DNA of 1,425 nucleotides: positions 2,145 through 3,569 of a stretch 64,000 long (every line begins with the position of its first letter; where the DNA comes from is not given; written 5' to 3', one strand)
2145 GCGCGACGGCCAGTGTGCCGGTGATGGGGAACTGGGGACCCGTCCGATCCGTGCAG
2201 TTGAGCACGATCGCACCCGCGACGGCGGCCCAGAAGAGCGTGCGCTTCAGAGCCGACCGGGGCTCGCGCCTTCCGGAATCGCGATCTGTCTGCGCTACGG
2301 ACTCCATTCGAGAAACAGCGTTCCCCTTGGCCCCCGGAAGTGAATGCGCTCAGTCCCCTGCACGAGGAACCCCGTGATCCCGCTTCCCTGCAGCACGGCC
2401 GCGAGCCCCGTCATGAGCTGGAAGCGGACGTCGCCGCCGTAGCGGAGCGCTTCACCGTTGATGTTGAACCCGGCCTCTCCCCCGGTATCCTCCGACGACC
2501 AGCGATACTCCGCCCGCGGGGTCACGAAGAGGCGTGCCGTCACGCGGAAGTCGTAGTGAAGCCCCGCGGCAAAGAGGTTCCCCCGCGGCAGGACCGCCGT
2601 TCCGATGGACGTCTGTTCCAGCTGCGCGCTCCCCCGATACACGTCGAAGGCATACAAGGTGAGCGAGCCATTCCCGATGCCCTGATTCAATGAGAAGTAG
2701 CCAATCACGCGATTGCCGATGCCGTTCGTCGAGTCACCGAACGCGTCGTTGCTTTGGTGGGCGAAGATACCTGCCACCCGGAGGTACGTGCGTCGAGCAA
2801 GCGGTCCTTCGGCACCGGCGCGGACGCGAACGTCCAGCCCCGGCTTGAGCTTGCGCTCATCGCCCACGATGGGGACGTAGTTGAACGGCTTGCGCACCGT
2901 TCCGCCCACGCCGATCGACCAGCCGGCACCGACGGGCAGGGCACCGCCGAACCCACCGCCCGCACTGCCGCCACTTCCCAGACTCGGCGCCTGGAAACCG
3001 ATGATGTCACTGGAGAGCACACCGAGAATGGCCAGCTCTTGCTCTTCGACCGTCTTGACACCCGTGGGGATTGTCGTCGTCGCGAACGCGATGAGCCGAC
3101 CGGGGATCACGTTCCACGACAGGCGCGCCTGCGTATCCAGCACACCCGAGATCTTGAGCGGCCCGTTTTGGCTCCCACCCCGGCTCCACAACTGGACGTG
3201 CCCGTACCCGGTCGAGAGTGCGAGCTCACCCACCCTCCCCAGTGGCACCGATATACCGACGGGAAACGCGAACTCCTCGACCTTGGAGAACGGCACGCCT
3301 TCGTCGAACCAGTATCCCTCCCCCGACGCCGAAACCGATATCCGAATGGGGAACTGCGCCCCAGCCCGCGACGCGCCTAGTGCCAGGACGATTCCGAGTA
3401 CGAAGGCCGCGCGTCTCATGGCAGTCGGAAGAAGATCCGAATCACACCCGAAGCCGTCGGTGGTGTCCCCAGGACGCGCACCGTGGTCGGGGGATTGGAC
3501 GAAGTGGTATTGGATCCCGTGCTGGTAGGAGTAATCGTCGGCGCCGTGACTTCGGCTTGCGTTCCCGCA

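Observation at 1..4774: Overlap-coupled envelope trio: TPR/CsgG-like lipoprotein, unassigned beta-barrel, giant Ig-repeat protein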

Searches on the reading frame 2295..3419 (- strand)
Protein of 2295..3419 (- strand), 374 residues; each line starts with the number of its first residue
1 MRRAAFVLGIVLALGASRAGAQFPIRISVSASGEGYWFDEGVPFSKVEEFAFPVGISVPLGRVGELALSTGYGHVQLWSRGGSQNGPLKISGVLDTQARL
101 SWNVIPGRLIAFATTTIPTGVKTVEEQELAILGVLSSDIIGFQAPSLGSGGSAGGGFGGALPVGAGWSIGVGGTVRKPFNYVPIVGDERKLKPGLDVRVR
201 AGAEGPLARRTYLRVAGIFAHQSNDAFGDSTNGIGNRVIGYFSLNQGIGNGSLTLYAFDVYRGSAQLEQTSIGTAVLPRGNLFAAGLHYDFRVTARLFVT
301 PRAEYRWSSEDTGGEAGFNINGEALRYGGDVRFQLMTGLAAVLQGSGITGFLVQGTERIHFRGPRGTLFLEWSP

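Call 8: search_protein_families(library=pfam, proteins=[window:2295-3419:-], max_evalue=1)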
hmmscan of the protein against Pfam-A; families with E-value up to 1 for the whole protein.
window:2295-3419:- (374 aa): 0 families

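Call 9: search_protein_families(library=ncbifam, proteins=[window:2295-3419:-], max_evalue=1)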
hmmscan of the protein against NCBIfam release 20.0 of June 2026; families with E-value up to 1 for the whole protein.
window:2295-3419:- (374 aa): 0 families

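Call 10: find_homologous_proteins(query=window:2298-3419:-)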
Query window:2298-3419:- (374 aa): 91 proteins with E <= 0.001 among 8000 candidates.
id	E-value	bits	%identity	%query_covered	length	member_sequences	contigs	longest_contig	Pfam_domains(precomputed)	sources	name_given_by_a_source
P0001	1.1e-201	688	84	100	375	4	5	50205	-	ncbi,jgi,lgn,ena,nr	ncbi:MAG: hypothetical protein OEO20_13930 [Gemmatimonadota bacterium]|nr:hypothetical protein [Gemm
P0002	1.9e-201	687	85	100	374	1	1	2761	-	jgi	jgi:hypothetical protein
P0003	3.8e-193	660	81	100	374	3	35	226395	-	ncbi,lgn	-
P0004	1.3e-191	655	100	80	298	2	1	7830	-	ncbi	-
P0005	5.4e-129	449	56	100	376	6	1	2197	-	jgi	jgi:hypothetical protein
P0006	1.4e-126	441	55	100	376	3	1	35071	-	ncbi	-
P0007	2.2e-125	437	56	100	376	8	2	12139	-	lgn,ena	-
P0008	8.2e-123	429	56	100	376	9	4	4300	-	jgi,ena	jgi:hypothetical protein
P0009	9.0e-122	425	54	100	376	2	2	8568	-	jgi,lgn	-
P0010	3.4e-104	367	48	97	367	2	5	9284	-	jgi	jgi:hypothetical protein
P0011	1.5e-103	365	51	100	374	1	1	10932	-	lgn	-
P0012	1.0e-102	362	53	91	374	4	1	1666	-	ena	-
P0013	1.8e-102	362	50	94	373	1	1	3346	PF13505.13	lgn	-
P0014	1.2e-101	359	50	100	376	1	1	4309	-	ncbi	-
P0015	8.7e-100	353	50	93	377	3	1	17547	-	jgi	jgi:hypothetical protein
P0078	1.9e-68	250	40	99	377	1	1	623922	-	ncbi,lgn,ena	-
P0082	2.0e-58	217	36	95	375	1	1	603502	-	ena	-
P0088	1.1e-38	152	31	91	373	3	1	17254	-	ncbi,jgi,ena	-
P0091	2.5e-6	45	26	72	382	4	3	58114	-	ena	-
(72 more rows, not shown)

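Call 12: find_encoding_contigs(protein=P0078, flank=8000, max_places=2)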
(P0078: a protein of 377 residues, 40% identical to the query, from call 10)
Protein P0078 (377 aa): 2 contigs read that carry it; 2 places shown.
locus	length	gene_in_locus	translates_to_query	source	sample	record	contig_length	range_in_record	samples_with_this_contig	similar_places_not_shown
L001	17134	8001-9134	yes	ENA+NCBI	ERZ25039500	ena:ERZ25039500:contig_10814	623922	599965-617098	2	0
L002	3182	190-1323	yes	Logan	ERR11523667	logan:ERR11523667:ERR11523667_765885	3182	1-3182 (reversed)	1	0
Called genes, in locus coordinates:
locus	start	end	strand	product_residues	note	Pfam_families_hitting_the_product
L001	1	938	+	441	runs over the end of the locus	PF05936:T6SS_VasE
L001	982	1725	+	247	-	PF09850:DotU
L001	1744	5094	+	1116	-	PF14331:IcmF-related_N, PF06761:IcmF-related, PF06744:IcmF_C (weak)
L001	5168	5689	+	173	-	-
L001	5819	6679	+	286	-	PF03783:CsgG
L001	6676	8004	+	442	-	PF13428:TPR_14 (faint), PF03783:CsgG (weak)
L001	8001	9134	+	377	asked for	-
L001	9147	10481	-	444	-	PF16697:Yop-YscD_cpl, PF00498:FHA, PF00089:Trypsin, PF13365:Trypsin_2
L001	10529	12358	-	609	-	PF00069:Pkinase, PF07714:PK_Tyr_Ser-Thr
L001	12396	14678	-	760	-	PF22904:NOMO1-like_2nd (faint), PF19190:BACON_2, PF14686:fn3_3 (faint), PF13620:CarboxypepD_reg, PF17210:SdrD_B (weak), PF13620:CarboxypepD_reg, PF17210:SdrD_B (weak), PF02369:Big_1 (weak), +2 more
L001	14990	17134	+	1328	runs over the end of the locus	PF18911:PKD_4, PF00801:PKD, PF22352:K319L-like_PKD, PF18911:PKD_4, PF22352:K319L-like_PKD, PF18911:PKD_4, PF22352:K319L-like_PKD, PF18911:PKD_4, +8 more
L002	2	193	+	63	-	?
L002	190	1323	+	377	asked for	-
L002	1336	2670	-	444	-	PF16697:Yop-YscD_cpl, PF00498:FHA, PF00089:Trypsin, PF13365:Trypsin_2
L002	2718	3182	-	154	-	?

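Call 13: find_encoding_contigs(protein=P0082, flank=8000, max_places=2)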
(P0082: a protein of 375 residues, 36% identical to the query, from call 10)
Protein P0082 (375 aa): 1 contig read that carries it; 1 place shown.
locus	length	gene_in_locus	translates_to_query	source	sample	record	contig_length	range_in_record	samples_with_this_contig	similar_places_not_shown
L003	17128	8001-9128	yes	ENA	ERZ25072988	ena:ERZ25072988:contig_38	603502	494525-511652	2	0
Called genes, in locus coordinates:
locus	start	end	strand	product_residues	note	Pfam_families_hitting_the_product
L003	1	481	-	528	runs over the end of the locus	PF00498:FHA, PF16697:Yop-YscD_cpl (weak), PF01464:SLT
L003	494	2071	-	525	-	PF23186:DUF7059 (weak), PF05175:MTS, PF13649:Methyltransf_25 (faint), PF13847:Methyltransf_31 (weak)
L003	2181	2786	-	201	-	PF22011:DUF6931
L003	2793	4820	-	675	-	PF05954:Phage_GPD, PF20093:DUF6484 (faint), PF04717:Phage_base_V, PF22178:Gp5_trimer_C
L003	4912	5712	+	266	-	-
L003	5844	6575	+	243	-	PF03783:CsgG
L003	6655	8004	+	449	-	PF13428:TPR_14 (faint), PF24575:TPR_Slam (faint), PF03783:CsgG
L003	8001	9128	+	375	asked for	-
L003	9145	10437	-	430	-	PF00498:FHA, PF16697:Yop-YscD_cpl (weak), PF00089:Trypsin (weak), PF13365:Trypsin_2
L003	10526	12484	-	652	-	PF00069:Pkinase, PF07714:PK_Tyr_Ser-Thr, PF03109:ABC1 (weak), PF01636:APH (weak), PF02368:Big_2, PF26918:Ig_Eae (faint)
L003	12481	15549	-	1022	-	PF22076:Cep192_D6 (faint), PF19190:BACON_2, PF21310:OCRL-like_ASH (faint), PF22544:HYDIN_VesB_CFA65-like_Ig (faint), PF19190:BACON_2, PF11797:WxLIP_HBD (faint), PF19190:BACON_2 (weak)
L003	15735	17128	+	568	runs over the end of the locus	-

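Call 14: find_encoding_contigs(protein=P0003, flank=10000, max_places=2)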
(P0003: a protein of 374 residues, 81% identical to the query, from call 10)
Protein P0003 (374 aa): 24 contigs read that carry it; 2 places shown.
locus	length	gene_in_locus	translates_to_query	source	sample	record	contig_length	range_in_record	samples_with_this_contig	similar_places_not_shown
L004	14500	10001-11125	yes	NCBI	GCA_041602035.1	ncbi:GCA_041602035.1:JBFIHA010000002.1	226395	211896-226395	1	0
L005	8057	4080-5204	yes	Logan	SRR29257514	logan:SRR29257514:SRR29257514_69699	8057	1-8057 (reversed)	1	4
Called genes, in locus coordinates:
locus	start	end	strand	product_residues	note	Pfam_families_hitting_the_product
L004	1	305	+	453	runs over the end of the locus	PF19290:PmbA_TldD_2nd (weak), PF19289:PmbA_TldD_3rd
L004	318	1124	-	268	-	-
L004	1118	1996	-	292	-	PF01545:Cation_efflux, PF16916:ZT_dimer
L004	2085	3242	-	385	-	PF17785:PUA_3, PF13649:Methyltransf_25 (faint), PF10672:Methyltrans_SAM, PF03602:Cons_hypoth95 (weak), PF05175:MTS (weak), PF13847:Methyltransf_31 (weak)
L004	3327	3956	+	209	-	PF02581:TMP-TENI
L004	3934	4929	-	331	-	PF02618:YceG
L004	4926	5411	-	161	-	PF03652:RuvX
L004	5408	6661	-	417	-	PF07498:Rho_N, PF07497:Rho_RNA_bind, PF00006:ATP-synt_ab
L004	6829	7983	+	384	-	PF02163:Peptidase_M50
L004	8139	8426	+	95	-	-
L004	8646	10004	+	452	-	PF03783:CsgG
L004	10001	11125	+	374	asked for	-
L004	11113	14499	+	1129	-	?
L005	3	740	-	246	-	?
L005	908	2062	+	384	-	PF02163:Peptidase_M50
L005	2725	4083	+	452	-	PF03783:CsgG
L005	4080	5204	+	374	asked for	-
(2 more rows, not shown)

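Call 15: find_encoding_contigs(protein=P0001, flank=10000, max_places=2)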
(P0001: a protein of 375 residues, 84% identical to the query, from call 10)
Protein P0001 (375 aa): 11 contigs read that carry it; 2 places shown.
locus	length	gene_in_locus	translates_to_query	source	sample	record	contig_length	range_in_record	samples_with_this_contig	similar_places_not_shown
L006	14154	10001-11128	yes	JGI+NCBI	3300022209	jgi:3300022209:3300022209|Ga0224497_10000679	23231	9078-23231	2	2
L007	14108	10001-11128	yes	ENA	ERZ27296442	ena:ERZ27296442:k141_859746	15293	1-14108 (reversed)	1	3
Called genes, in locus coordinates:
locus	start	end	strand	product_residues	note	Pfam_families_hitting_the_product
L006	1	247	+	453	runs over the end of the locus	PF19290:PmbA_TldD_2nd, PF19289:PmbA_TldD_3rd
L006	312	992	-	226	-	-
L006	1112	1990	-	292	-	PF01545:Cation_efflux, PF16916:ZT_dimer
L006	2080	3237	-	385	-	PF17785:PUA_3, PF10672:Methyltrans_SAM, PF03602:Cons_hypoth95 (weak), PF05175:MTS (weak), PF13649:Methyltransf_25 (weak), PF13847:Methyltransf_31 (weak)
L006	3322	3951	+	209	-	PF02581:TMP-TENI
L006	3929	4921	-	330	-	PF02618:YceG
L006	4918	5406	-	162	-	PF03652:RuvX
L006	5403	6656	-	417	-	PF07498:Rho_N, PF07497:Rho_RNA_bind, PF00006:ATP-synt_ab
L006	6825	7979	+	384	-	PF02163:Peptidase_M50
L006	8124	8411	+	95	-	-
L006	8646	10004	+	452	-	PF03783:CsgG (weak)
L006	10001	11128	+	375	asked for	-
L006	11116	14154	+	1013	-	?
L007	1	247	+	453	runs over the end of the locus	PF19290:PmbA_TldD_2nd, PF19289:PmbA_TldD_3rd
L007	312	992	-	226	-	-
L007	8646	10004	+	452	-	PF03783:CsgG (weak)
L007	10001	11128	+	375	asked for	-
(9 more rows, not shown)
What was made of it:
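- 1..2307 (-): Gene 3 (cargo/anchor): N-terminal 769 aa of a giant Ig-repeat lipoprotein. It runs off the window. The ATG at 2307 overlaps the gene 2 stop by 13 nt. Relatives are at least 1,129 aa with contigs breaking inside the gene (calls 14, 15).
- Checked: Public gene calls in relatives show the same 13-nt barrel/Ig overlap (calls 14, 15).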

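Call 20: find_related_loci(query=A2, collection=genome_contigs, flank=10000)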
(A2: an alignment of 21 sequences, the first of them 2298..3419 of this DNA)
Query A2 (374 aa) in genome_contigs; peptide patterns used: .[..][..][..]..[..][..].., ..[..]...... (x = any residue, [..] = any of these).
85 stretches matched a pattern; 44 encode a relative of the query (tblastn E <= 1e-3); 44 distinct loci.
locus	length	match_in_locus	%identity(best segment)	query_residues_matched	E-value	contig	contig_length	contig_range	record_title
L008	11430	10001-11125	84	1-374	0e+0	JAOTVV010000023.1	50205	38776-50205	MAG: Gemmatimonadota bacterium isolate 13_May_SF_Bin58 13_May_SF_Bin58_scaffold_322_c1, whole genome shotgun sequence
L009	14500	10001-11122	81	1-374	0e+0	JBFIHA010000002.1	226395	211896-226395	MAG: Gemmatimonadales bacterium isolate Mix_sand11.2021.09.Z.113 k141_857629_length_226395_cov_16.1233, whole genome sho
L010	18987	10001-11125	82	1-374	0e+0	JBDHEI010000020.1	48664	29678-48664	MAG: Gemmatimonadota bacterium isolate M8-44_Bin_155 M8-44_Bin_155_scaffold_918, whole genome shotgun sequence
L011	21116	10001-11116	54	6-374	1e-117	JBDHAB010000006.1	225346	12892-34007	MAG: Gemmatimonadota bacterium isolate M3-44_Bin_129 M3-44_Bin_129_scaffold_194, whole genome shotgun sequence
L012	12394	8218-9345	49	1-374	7e-101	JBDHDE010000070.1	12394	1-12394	MAG: Gemmatimonadota bacterium isolate M8-32_Bin_184 M8-32_Bin_184_scaffold_17586, whole genome shotgun sequence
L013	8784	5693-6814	48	2-374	4e-98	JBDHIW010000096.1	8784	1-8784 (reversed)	MAG: Gemmatimonadota bacterium isolate BHB10-2_Bin_373 BHB10-2_Bin_373_scaffold_54050, whole genome shotgun sequence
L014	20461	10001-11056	49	22-374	9e-97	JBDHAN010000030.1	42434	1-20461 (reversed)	MAG: Gemmatimonadota bacterium isolate M3-44_Bin_252 M3-44_Bin_252_scaffold_8748, whole genome shotgun sequence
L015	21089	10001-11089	47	22-374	3e-95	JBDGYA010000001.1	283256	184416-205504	MAG: Gemmatimonadota bacterium isolate M3-30_Bin_280 M3-30_Bin_280_scaffold_3, whole genome shotgun sequence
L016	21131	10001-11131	49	1-374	1e-94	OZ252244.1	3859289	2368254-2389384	MAG: Gemmatimonadales bacterium isolate 778196b6-71c8-4481-9959-de3bde75d7a7 genome assembly, chromosome: 1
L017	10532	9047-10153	48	6-374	2e-94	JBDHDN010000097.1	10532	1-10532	MAG: Gemmatimonadota bacterium isolate M8-32_Bin_256 M8-32_Bin_256_scaffold_23338, whole genome shotgun sequence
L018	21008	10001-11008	50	34-371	9e-93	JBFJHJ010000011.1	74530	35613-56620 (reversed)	MAG: Gemmatimonadales bacterium isolate Mix_sand16.2022.02.G.53 k141_535625_length_74530_cov_15.3986, whole genome shotg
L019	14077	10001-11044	48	34-374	7e-92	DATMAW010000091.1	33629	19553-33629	MAG TPA_asm: Gemmatimonadales bacterium isolate SMAG_U13336 k141_447681, whole genome shotgun sequence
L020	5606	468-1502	50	34-374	1e-90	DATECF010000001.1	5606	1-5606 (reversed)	MAG TPA_asm: Gemmatimonadales bacterium isolate SMAG_U8264 k141_2405176, whole genome shotgun sequence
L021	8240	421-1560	47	1-374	2e-90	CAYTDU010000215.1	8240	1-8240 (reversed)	MAG TPA_asm: uncultured Gemmatimonadaceae bacterium isolate binchicken_co334_134 genome assembly, contig: NODE_16553_len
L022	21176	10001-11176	45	1-374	2e-90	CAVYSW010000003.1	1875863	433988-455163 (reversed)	MAG: uncultured Gemmatimonadales bacterium isolate MFD05942.bin.1.466 genome assembly, contig: contig_25011, whole genom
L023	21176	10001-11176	45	1-374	8e-90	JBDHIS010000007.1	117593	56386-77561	MAG: Gemmatimonadota bacterium isolate BHB10-2_Bin_329 BHB10-2_Bin_329_scaffold_495, whole genome shotgun sequence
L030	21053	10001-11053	45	34-374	7e-87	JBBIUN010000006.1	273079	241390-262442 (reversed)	MAG: Gemmatimonadota bacterium isolate TCS170221_bin_54 NODE_33_length_273079_cov_26.966966, whole genome shotgun sequen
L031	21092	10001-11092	46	11-373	6e-86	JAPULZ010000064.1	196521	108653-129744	MAG: Gemmatimonadetes bacterium isolate KW1-S21_32 KW1-S21_32_cg64, whole genome shotgun sequence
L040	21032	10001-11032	47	34-374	8e-79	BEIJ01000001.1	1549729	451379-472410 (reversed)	Bacterium HR33 DNA, contig: NODE_2_1, isolate: HRbin33, whole genome shotgun sequence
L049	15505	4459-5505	48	27-374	3e-88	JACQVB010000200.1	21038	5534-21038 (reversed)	MAG: Gemmatimonadetes bacterium isolate NC_groundwater_1452_Ag_S-0.65um_65_21 S_p65_S5_coassembly_k141_3967147, whole ge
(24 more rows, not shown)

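Call 26: predict_structure(alignment_id=A1)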
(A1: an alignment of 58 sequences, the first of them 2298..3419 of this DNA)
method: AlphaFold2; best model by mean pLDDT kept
length: 374 residues; sequences in the alignment: 58
mean_pLDDT: 87.2   pTM: 0.79
mean pLDDT of the five models: 87.2, 86.7, 85.7, 84.6, 83.6
residues with pLDDT >= 90: 226; 70-90: 106; 50-70: 32; < 50: 10
segments of 3 or more residues with pLDDT < 50: 17-21
pLDDT, mean of each block of 10 residues (from residue 1): 74 55 81 95 90 94 92 91 72 93 92 93 72 74 75 95 93 95 83 92 96 97 82 81 96 97 72 64 97 96 96 77 96 95 97 90 96 87
secondary structure, 60 per line:
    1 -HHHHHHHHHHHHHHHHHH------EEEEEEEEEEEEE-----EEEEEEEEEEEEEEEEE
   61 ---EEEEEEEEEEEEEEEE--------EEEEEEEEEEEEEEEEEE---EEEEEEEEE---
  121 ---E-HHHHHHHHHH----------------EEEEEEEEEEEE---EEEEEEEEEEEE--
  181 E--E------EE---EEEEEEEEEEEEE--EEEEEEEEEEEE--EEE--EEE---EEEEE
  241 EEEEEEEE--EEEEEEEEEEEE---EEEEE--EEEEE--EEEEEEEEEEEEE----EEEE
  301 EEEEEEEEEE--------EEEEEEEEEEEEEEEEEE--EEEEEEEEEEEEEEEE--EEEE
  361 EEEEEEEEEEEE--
elements in order: H2-19 E26-38 E44-60 E64-79 E88-105 E109-117 H126-135 E152-163 E167-178 E196-208 E211-222 E225-227 E230-232 E236-248 E251-262 E266-270 E273-277 E280-292 E297-310 E319-336 E339-354 E357-372
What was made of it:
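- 2295..3419 (-): Gene 2 (BARREL): 374-aa outer-membrane beta-barrel of an unnamed family. Signal peptide aa 1-21 (AGA|Q). AF2 pLDDT 87.2 and pTM 0.79, 16 long strands (call 26).
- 2967..3068 (-): BARREL long loop between strands 5 and 6 (aa 118-151), with a helix and an invariant Gly-rich motif (F142, G148, G150, G151). Possibly an in-barrel constriction or gate. DSSP of the model (call 26).
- On Slam / T11SS: The model has 16 strands (call 26).
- Checked: The AF2 model is a barrel (pLDDT 87.2, call 26).
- The barrel topology resembles a 16-stranded porin with an L3-type loop (call 26).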

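Call 33: fold_search(model_id=the predicted structure, library=pdb)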
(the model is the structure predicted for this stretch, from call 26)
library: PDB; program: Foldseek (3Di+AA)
matches with E <= 10: 1017; with E <= 0.001: 333
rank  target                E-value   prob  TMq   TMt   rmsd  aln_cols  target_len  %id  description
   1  5ldt_A                6.3e-09  1.00  0.47  0.44   9.4       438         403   10  Crystal Structures of MOMP from Campylobacter jejuni (released 2016-10-26)
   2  5ldv                  2.6e-08  1.00  0.48  0.46   9.3       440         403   12  Crystal Structures of MOMP from Campylobacter jejuni (released 2016-10-26)
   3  6z34                  4.1e-08  1.00  0.43  0.42  17.9       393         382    9  CymD monoaromatic hydrocarbon channel (released 2020-11-04)
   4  2x9k                  4.7e-08  1.00  0.46  0.59  10.4       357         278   11  Structure of a E.coli porin (released 2011-01-26)
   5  9b8a                  6.4e-08  1.00  0.56  0.40   6.8       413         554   10  Cryo-EM structure of E. coli cellulose synthase subunit C (released 2025-02-19)
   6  6z38                  6.4e-08  1.00  0.43  0.40  15.4       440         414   12  TodX deltaS2S3 mutant monoaromatic hydrocarbon channel (released 2020-11-04)
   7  3wi5                  7.0e-08  1.00  0.41  0.47  11.6       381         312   12  Crystal structure of the Loop 7 mutant PorB from Neisseria meningitidis serogroup B (released 2014-01-01)
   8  1t16_A                8.1e-08  1.00  0.39  0.35  20.3       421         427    7  Crystal structure of the bacterial fatty acid transporter FadL from Escherichia coli (released 2004-06-15)
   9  2r88_A                8.5e-08  1.00  0.41  0.41  12.8       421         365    7  Crystal structure of the long-chain fatty acid transporter FadL mutant delta S3 kink (released 2008-09-23)
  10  3t24_B                9.0e-08  1.00  0.47  0.47   9.2       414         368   12  Crystal structure of Pseudomonas aeruginosa OpdQ (released 2012-02-08)
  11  2r4p_A                1.1e-07  1.00  0.41  0.38  16.1       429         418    7  Crystal structure of the long-chain fatty acid transporter FadL mutant G212E (released 2008-09-16)
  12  6tzk                  1.2e-07  1.00  0.56  0.48   6.9       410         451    9  Bacterial cellulose synthase outermembrane channel BcsC with terminal TPR repeat (released 2019-10-23)
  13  3a2s_X                1.2e-07  1.00  0.46  0.49  11.1       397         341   12  Crystal Structure of outer membrane protein PorB from Neisseria meningitidis in complex with sucrose (released 2010-04-07)
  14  7de8                  1.2e-07  1.00  0.45  0.49  11.6       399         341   12  Crystal Structure of outer membrane protein PorB with G103K mutations from Neisseria meningitidis W135 (released 2021-03-31)
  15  2r4l_A                1.2e-07  1.00  0.41  0.38  13.7       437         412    8  Crystal structure of the long-chain fatty acid transporter FadL mutant P34A (released 2008-09-16)
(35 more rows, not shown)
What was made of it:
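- On Synthase-dependent EPS exporters (AlgE, BcsC, PelB, PgaA barrels with TPR): Foldseek TMq 0.56 to BcsC and 0.48-0.49 to AlgE, with identity of 13% or less (call 33).
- Closest known: Synthase-dependent exopolysaccharide outer-membrane exporters. Same: The barrel's best structural match is BcsC (TMq 0.56, call 33).
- The barrel's best structural match is a polysaccharide channel (BcsC, TMq 0.56, call 33). The best Foldseek TM-scores of the barrel are to the BcsC barrel (0.56; 9b8a, 6tzk), and AlgE is also among the hits (call 33).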

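Call 34: search_solved_structures(query=A1, max_evalue=10)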
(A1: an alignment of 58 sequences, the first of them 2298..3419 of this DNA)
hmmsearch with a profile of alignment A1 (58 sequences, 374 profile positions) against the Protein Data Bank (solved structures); distinct sequences matched with E-value up to 10: 1.
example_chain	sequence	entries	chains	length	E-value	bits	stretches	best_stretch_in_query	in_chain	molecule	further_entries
1wgv_A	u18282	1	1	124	1.8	10.6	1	21-111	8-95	KIAA1068 protein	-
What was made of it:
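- On Synthase-dependent EPS exporters (AlgE, BcsC, PelB, PgaA barrels with TPR): The profile finds none of them in the PDB (call 34).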

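Call 37: find_encoding_contigs(protein=window:2298-3419:-, flank=10000, max_places=3)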
Protein window:2298-3419:- (374 aa): no gene with exactly this product is on record in the collection.
